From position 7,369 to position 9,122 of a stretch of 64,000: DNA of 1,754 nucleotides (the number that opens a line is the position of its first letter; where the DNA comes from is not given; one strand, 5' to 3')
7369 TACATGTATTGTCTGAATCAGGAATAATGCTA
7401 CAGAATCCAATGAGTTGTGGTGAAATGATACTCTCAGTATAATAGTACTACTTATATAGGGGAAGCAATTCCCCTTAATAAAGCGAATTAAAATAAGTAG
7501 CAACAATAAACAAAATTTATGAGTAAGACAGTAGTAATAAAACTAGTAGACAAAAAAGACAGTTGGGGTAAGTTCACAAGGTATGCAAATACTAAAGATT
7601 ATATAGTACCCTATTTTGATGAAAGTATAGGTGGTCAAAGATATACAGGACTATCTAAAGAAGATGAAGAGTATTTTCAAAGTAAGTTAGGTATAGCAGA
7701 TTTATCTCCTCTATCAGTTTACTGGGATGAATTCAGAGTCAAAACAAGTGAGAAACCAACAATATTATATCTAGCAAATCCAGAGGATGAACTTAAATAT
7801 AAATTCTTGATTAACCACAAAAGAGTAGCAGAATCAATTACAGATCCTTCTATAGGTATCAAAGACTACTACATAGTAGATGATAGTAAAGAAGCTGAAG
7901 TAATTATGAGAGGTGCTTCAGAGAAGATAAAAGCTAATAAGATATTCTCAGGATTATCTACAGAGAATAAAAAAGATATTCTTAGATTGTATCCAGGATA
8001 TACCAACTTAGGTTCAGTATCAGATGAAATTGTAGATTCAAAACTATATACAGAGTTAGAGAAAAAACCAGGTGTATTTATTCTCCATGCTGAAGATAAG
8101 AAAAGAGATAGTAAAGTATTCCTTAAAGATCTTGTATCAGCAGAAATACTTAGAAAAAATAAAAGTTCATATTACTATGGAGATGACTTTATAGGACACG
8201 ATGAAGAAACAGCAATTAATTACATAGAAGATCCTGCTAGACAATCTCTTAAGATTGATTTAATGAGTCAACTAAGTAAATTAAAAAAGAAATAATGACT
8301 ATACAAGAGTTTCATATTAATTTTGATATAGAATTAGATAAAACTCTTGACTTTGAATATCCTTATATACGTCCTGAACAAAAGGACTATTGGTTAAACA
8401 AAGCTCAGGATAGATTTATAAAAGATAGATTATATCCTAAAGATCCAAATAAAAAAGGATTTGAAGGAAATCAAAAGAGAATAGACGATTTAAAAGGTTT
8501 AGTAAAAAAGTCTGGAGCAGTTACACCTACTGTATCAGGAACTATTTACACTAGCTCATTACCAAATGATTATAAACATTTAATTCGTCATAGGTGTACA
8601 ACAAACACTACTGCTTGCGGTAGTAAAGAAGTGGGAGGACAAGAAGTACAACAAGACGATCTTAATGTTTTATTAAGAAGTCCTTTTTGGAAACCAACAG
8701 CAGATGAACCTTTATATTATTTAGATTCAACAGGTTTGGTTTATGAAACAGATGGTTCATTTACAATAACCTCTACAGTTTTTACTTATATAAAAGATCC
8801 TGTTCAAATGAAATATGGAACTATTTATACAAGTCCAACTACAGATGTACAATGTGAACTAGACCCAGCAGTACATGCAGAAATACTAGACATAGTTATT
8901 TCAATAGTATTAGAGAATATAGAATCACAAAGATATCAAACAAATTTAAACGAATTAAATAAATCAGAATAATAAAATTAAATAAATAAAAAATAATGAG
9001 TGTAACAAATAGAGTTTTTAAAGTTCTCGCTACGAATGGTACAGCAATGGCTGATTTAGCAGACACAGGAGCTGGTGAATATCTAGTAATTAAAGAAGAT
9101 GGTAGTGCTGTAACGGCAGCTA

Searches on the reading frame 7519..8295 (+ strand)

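Call 9: search_protein_families(library=phrogs, proteins=[window:7519-8295:+], max_evalue=0.001)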
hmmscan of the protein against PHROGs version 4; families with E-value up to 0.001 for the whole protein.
window:7519-8295:+ (258 aa): 1 family
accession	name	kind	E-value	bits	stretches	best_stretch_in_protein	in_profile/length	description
phrog_16383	-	unknown function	4.7e-08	33.7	1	68-252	87-277/278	-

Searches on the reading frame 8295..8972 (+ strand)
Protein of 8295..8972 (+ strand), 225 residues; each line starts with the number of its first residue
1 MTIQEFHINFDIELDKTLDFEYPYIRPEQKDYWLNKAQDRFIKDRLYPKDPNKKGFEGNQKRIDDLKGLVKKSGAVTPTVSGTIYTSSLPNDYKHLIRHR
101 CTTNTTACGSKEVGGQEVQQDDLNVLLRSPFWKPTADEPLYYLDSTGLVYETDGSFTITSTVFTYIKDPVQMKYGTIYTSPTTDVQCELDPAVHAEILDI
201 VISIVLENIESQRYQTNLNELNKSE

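Call 9: search_protein_families(library=phrogs, proteins=[window:8295-8972:+], max_evalue=0.001)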
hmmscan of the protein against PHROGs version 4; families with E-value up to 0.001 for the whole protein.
window:8295-8972:+ (225 aa): 1 family
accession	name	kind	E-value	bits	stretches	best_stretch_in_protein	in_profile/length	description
phrog_15924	-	unknown function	1e-12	49.1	1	1-222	1-230/235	-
